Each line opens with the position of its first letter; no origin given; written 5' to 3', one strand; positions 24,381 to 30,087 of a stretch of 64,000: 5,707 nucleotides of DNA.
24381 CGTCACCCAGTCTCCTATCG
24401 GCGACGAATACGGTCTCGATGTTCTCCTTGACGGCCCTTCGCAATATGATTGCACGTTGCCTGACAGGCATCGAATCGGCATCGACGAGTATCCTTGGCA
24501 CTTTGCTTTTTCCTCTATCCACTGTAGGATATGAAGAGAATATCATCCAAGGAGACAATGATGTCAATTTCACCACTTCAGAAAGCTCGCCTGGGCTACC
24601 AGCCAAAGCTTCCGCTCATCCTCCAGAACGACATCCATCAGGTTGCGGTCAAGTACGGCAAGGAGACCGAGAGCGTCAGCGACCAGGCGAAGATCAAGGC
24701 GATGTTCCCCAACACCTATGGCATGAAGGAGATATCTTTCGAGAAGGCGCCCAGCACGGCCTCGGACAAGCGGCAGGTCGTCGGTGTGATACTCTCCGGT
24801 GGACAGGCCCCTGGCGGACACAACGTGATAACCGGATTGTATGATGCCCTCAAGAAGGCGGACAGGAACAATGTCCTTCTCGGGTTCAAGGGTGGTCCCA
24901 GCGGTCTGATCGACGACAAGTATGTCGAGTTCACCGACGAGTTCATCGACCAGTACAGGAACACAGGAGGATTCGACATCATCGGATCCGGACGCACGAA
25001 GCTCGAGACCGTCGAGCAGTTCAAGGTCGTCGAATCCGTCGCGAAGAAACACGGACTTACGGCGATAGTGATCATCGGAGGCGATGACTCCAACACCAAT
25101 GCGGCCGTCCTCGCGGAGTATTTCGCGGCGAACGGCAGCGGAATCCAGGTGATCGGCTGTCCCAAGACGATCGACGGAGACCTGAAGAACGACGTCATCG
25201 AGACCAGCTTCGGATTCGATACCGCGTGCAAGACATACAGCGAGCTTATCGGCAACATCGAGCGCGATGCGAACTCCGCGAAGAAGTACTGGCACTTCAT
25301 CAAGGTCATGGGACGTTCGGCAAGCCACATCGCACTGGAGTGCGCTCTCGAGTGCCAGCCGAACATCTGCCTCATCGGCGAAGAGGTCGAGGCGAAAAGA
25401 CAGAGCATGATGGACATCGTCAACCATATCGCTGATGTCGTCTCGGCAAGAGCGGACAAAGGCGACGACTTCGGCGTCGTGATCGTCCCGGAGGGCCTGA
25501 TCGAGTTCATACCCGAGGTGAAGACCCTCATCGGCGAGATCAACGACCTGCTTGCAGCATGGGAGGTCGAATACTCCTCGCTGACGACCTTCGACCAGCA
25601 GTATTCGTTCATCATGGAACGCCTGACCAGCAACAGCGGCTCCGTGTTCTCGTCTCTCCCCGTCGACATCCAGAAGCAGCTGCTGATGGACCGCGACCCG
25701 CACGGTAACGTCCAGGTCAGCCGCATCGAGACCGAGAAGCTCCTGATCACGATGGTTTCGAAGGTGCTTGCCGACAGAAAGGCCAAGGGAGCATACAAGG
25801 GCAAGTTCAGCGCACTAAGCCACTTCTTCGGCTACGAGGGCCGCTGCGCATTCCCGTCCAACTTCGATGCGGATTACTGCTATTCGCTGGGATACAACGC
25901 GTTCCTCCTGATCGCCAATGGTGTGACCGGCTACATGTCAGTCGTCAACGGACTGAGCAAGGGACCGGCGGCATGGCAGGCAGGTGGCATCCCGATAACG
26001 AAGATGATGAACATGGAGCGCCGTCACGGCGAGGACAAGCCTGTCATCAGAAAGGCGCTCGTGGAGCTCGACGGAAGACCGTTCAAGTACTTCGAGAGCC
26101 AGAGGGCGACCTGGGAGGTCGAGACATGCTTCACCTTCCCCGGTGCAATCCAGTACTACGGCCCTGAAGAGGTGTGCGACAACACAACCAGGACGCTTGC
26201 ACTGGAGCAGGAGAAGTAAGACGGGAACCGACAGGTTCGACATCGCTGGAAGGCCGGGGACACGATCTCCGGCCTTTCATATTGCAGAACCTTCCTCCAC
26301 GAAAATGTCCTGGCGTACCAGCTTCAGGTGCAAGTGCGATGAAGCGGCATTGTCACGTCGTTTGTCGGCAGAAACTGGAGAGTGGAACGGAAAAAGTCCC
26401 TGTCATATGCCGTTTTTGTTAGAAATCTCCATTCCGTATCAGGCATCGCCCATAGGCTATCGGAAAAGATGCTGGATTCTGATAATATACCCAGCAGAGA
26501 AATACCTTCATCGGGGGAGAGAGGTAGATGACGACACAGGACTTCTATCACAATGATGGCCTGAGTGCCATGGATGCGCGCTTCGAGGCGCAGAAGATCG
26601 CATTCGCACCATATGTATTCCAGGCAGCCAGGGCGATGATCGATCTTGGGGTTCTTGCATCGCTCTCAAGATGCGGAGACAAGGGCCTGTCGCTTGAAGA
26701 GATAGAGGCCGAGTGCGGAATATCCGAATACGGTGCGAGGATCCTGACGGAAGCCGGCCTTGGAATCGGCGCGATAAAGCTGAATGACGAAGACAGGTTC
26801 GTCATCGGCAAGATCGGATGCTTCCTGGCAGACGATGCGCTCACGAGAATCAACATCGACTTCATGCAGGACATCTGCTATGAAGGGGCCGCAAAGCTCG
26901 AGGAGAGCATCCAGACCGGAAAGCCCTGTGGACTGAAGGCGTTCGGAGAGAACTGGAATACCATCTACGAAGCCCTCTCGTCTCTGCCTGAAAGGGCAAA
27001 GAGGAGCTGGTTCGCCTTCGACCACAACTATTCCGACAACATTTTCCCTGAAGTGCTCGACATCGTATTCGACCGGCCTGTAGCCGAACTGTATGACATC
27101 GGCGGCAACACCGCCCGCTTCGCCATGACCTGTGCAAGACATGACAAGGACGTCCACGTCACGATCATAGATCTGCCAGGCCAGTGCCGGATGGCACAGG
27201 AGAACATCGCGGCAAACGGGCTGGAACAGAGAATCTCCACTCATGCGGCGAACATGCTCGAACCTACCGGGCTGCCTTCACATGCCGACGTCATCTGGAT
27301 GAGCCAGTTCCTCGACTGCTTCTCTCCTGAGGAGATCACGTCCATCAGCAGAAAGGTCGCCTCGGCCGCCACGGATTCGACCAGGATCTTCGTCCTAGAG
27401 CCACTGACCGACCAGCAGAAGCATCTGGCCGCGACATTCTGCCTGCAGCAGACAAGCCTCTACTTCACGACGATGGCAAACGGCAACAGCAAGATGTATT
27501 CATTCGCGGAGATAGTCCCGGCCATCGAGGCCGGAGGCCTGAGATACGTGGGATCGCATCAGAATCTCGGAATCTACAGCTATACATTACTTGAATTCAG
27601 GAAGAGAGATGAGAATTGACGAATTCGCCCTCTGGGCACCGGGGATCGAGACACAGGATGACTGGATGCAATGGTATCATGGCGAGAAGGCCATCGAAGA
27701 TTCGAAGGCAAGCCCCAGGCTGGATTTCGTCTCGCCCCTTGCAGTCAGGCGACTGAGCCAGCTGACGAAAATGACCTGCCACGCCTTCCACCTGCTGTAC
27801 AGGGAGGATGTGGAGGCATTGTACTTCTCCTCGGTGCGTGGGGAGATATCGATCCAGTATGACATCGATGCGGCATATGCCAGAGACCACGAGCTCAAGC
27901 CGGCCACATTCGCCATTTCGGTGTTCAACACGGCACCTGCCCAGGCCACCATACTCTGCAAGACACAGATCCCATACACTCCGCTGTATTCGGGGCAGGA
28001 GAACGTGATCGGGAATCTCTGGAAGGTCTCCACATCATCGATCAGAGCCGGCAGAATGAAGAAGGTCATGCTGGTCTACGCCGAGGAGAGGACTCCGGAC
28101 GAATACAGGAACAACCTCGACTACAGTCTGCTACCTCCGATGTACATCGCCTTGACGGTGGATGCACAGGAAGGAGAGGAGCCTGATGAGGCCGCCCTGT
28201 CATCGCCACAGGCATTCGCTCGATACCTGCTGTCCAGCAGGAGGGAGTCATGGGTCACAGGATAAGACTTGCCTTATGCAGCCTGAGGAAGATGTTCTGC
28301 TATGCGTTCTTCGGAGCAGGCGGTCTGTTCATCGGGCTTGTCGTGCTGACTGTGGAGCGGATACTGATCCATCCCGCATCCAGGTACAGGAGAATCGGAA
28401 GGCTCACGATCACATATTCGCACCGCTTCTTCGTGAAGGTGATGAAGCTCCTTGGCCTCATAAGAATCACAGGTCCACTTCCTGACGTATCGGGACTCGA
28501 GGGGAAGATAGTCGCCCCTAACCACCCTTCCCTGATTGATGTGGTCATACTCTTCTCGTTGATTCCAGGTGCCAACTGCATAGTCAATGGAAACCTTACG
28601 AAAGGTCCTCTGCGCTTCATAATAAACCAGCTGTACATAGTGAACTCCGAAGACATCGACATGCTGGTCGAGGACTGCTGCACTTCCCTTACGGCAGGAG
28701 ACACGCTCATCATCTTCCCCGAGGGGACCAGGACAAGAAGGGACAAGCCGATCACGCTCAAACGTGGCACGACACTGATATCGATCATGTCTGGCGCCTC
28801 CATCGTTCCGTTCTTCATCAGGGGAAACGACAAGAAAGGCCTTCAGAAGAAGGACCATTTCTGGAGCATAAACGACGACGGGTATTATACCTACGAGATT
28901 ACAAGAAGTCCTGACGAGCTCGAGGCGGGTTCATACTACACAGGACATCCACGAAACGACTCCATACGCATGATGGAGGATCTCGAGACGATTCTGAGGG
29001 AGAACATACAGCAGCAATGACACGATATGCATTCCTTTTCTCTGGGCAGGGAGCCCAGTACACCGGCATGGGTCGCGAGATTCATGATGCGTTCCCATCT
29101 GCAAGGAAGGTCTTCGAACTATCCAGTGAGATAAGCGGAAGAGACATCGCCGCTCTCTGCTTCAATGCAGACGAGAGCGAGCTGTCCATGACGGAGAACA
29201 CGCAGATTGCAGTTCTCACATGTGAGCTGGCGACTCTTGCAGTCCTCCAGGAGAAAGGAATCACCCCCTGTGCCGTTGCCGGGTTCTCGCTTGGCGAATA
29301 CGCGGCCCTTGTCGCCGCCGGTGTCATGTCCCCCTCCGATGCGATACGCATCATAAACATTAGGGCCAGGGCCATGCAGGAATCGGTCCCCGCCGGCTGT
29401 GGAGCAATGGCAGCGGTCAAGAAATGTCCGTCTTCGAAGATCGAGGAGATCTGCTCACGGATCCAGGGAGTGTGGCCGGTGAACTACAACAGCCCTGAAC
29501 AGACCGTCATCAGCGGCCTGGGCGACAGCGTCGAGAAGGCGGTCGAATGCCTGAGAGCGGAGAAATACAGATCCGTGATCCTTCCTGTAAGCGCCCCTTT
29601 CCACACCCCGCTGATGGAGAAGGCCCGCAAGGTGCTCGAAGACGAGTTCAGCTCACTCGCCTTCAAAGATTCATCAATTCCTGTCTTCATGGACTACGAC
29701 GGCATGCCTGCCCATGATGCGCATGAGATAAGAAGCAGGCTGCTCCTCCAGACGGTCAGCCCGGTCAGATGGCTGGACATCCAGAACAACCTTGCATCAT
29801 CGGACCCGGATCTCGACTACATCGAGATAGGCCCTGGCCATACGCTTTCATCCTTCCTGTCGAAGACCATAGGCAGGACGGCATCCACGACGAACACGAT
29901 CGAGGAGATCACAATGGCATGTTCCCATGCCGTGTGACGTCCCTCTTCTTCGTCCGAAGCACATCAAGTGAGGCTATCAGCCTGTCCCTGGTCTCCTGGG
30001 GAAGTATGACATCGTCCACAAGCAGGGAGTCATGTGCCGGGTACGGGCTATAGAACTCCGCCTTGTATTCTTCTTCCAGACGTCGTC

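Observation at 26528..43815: Complete but rewired aryl-polyene-like PKS/lipid assembly line in a probable spirochaete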

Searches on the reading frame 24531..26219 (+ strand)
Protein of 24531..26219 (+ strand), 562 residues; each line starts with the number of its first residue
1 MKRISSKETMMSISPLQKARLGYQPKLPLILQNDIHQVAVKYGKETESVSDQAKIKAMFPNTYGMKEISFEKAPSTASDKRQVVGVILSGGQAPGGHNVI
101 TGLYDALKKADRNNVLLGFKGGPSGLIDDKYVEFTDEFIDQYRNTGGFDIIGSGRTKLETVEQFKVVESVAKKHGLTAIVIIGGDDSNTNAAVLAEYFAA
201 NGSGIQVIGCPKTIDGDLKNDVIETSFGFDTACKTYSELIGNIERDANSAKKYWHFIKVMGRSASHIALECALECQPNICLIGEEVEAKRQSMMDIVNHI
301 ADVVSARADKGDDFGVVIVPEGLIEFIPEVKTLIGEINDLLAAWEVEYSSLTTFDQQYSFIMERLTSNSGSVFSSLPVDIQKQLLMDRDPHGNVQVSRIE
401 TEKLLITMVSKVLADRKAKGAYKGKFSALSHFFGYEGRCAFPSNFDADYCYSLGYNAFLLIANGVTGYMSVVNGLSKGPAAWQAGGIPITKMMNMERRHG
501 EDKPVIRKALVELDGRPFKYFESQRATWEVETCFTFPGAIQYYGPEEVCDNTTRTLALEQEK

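Call 58: find_homologous_proteins(query=window:24531-26219:+, max_evalue=1e-100)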
Query window:24531-26219:+ (562 aa): 8000 proteins with E <= 1e-100 among 8000 candidates; the best 120 are listed.
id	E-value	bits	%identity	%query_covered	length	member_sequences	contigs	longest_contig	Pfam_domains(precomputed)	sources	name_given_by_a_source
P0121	0.0e+0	1241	99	98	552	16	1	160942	PF00365.26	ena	-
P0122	0.0e+0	1222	96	98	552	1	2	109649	PF00365.26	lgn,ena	-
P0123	0.0e+0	1221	97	98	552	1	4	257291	PF00365.26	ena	-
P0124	0.0e+0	1221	96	98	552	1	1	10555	PF00365.26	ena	-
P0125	0.0e+0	1220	96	98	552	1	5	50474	PF00365.26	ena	-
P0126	0.0e+0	1220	97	98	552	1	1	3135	PF00365.26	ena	-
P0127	0.0e+0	1220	97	98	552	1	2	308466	PF00365.26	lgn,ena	-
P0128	0.0e+0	1219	96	98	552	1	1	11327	PF00365.26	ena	-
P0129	0.0e+0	1219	96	98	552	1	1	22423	PF00365.26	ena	-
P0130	0.0e+0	1219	97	98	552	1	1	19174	PF00365.26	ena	-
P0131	0.0e+0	1219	96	98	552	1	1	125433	PF00365.26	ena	-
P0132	0.0e+0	1218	96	98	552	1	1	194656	PF00365.26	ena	-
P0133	0.0e+0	1218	96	98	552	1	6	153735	PF00365.26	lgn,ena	-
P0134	0.0e+0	1218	96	98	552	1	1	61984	PF00365.26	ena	-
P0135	0.0e+0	1218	96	98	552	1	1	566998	PF00365.26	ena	-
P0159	0.0e+0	1215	96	98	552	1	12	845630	PF00365.26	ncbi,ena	-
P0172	0.0e+0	1212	96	98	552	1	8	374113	PF00365.26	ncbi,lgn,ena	-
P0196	0.0e+0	1058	83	98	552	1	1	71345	PF00365.26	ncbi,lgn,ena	-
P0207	0.0e+0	1056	84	98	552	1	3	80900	PF00365.26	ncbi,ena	-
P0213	0.0e+0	1055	83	98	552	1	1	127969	PF00365.26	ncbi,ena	-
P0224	0.0e+0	1053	83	98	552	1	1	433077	PF00365.26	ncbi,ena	-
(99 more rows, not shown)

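Call 59: list_cluster_members(proteins=[P0159, P0172, P0196, P0207, P0213, P0224, P0004, P0005])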
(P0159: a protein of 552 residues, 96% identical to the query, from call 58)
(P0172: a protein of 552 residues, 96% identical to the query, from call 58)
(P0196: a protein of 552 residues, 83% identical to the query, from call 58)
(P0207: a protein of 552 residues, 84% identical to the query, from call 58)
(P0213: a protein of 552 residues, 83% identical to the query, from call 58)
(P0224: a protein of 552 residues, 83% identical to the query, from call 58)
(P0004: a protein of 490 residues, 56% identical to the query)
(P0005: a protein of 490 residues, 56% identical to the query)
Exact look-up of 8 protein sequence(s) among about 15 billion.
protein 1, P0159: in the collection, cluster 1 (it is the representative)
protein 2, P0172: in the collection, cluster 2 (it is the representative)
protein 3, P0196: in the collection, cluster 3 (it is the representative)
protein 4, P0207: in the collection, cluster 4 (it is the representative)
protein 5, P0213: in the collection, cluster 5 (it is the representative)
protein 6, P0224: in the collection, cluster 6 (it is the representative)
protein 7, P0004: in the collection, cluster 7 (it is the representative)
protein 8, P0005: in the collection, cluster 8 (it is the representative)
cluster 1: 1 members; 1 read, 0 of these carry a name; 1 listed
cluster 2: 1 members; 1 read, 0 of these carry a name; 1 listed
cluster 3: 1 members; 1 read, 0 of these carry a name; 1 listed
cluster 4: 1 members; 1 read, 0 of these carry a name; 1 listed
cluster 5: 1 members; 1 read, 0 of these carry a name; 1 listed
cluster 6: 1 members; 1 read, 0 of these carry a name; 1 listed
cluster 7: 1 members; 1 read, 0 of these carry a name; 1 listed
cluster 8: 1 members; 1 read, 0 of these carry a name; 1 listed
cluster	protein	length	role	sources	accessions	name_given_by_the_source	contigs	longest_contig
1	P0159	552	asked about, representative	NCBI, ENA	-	-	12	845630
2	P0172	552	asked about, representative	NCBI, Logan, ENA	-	-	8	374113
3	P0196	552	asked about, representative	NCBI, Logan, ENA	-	-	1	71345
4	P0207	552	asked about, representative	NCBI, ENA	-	-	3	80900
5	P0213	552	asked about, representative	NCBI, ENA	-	-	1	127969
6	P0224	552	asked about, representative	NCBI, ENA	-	-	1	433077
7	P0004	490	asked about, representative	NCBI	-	-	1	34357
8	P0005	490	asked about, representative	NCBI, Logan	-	-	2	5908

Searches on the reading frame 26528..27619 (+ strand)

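Call 4: search_protein_families(library=pfam, proteins=[window:26528-27619:+], max_evalue=0.01)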
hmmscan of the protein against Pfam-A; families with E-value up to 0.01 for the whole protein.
window:26528-27619:+ (363 aa): 5 families
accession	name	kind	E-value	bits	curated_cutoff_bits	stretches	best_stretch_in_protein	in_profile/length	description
PF21212.3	Dimerisation2-like_dom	-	1.3e-18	67.5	27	1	21-91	4-72/72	Dimerisation2-like domain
PF00891.24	Methyltransf_2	-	5e-12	46.1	22.3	1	124-322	4-195/210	O-methyltransferase domain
PF13649.12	Methyltransf_25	-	3.7e-05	24.8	27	1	190-279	3-91/97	Methyltransferase domain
PF08242.18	Methyltransf_12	-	0.00018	22.6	30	1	190-283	2-94/98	Methyltransferase domain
PF12847.13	Methyltransf_18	-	0.0098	16.4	27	0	186-297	16-122/151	Methyltransferase domain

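Call 7: search_protein_families(library=ncbifam, proteins=[window:26528-27619:+], max_evalue=0.001)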
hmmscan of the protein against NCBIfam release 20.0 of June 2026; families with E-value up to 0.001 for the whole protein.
window:26528-27619:+ (363 aa): 2 families
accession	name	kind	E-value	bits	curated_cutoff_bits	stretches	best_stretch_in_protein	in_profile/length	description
NF053543.1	FlxJ_fam_MTase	equivalog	7.8e-135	449.3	560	1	6-358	2-351/352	FlxJ family methyltransferase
TIGR02716.1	C20_methyl_CrtF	equivalog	1.7e-08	33.9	276.1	1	185-299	150-262/306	bacteriochlorophyllide d C-20 methyltransferase BchU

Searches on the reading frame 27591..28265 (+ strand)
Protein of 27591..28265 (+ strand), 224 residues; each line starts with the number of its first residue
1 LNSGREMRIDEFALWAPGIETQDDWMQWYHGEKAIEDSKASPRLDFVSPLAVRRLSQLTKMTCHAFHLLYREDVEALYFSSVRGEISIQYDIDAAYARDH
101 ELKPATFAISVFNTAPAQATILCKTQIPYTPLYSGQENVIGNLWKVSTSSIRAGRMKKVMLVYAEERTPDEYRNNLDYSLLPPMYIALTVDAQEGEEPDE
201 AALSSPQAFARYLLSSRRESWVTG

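Call 4: search_protein_families(library=pfam, proteins=[window:27591-28265:+], max_evalue=0.01)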
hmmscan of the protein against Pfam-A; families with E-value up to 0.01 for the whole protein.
window:27591-28265:+ (224 aa): 1 family
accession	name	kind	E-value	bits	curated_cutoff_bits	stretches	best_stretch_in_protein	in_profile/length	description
PF13723.12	Ketoacyl-synt_2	-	1.5e-22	80.8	25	1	25-193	1-166/223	Beta-ketoacyl synthase, N-terminal domain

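Call 7: search_protein_families(library=ncbifam, proteins=[window:27591-28265:+], max_evalue=0.001)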
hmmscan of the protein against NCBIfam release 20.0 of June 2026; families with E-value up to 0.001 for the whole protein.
window:27591-28265:+ (224 aa): 0 families

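Call 39: search_solved_structures(query=window:27591-28265:+, show_alignments=1, max_evalue=0.01)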
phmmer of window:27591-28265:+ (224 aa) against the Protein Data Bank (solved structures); distinct sequences matched with E-value up to 0.01: 1.
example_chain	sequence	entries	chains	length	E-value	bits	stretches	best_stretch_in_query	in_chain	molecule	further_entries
6qsp_B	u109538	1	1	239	6e-14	55.5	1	9-191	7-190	Uncharacterized protein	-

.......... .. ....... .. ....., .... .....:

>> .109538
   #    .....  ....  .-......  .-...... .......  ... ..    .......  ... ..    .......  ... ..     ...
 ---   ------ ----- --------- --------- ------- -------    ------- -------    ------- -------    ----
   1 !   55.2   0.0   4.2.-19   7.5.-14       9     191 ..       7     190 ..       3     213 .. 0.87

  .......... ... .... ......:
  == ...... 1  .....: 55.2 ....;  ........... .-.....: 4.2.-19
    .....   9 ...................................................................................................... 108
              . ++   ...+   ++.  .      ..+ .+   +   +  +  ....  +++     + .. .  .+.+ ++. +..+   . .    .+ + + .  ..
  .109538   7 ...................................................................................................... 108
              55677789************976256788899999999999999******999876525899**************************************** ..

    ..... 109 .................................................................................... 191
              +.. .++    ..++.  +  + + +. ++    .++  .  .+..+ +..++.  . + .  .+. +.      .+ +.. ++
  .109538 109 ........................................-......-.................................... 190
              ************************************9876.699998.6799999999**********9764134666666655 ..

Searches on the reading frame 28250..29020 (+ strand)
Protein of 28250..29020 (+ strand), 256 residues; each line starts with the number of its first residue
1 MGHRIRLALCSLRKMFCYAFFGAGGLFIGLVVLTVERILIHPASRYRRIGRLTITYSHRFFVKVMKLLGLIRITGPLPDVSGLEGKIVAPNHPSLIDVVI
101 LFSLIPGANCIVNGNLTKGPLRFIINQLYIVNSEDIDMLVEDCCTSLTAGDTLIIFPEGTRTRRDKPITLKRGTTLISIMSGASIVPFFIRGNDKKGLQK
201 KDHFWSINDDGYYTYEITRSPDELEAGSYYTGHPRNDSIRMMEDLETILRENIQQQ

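Call 4: search_protein_families(library=pfam, proteins=[window:28250-29020:+], max_evalue=0.01)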
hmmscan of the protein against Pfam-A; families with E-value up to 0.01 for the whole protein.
window:28250-29020:+ (256 aa): 1 family
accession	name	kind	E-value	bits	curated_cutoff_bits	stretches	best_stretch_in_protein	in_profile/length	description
PF01553.26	Acyltransferase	-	3.4e-09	37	23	1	85-190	15-131/132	Acyltransferase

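Call 7: search_protein_families(library=ncbifam, proteins=[window:28250-29020:+], max_evalue=0.001)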
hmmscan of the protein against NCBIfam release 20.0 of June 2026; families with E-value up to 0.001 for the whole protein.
window:28250-29020:+ (256 aa): 4 families
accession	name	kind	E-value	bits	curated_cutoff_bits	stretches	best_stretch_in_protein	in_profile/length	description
TIGR00530.1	AGP_acyltrn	subfamily_domain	5.8e-11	42.3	102.95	1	84-190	16-129/130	1-acylglycerol-3-phosphate O-acyltransferase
NF005959.0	PRK08043.1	equivalog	2.8e-07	29.2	886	1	58-194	3-141/719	bifunctional acyl-ACP--phospholipid O-acyltransferase/long-chain-fatty-acid--ACP ligase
NF006386.0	PRK08633.1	equivalog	7.1e-07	27.3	1221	1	84-193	441-554/1147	acyl-[ACP]--phospholipid O-acyltransferase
NF005291.0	PRK06814.1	equivalog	5.8e-05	21.2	1349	1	84-199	454-572/1140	acyl-[ACP]--phospholipid O-acyltransferase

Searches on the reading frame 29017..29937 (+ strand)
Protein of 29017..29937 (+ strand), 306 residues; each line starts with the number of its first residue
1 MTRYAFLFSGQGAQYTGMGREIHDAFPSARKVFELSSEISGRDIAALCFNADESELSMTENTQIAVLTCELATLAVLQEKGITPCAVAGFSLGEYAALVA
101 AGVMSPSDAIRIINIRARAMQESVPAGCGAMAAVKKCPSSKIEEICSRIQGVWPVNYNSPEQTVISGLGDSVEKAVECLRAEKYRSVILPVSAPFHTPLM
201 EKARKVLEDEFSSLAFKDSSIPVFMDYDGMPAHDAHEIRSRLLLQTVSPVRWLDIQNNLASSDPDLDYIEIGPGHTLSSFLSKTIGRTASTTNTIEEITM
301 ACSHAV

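Call 4: search_protein_families(library=pfam, proteins=[window:29017-29937:+], max_evalue=0.01)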
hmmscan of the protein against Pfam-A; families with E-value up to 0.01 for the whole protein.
window:29017-29937:+ (306 aa): 1 family
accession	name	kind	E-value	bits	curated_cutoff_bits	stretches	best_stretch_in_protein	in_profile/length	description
PF00698.26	Acyl_transf_1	-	2.4e-38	132.8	32.7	1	6-284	2-278/319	Acyl transferase domain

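Call 7: search_protein_families(library=ncbifam, proteins=[window:29017-29937:+], max_evalue=0.001)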
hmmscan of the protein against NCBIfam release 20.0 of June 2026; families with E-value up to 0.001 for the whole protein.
window:29017-29937:+ (306 aa): 8 families
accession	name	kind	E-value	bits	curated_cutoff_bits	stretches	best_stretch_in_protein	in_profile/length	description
TIGR00128.1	fabD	equivalog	6.4e-69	232.6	260.9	1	3-283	2-285/290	ACP S-malonyltransferase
TIGR03131.1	malonate_mdcH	equivalog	1.9e-55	188.4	297.9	1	4-287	1-278/297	malonate decarboxylase subunit epsilon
NF045894.1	PKS_plus_SDR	equivalog_domain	4.1e-49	167.2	1740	1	3-294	531-824/1515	type I polyketide synthase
TIGR02813.1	omega_3_PfaA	subfamily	5.7e-38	129.4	1010.1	1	3-287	580-882/2582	polyketide-type polyunsaturated fatty acid synthase PfaA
NF040607.1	mycolic_Pks13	equivalog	6e-23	80.3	2100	1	5-224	666-890/1680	polyketide synthase Pks13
NF037941.1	PKS_NbtC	equivalog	2.3e-22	78.8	1150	1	3-224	96-324/1027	nocobactin polyketide synthase NbtC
NF041183.1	Pks2_ls1_myc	equivalog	9.3e-21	72.5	2400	1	6-214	535-744/2086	sulfolipid-1 biosynthesis phthioceranic/hydroxyphthioceranic acid synthase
NF037940.1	PKS_MbtD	equivalog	3.6e-18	65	1150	1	2-222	90-312/978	mycobactin polyketide synthase MbtD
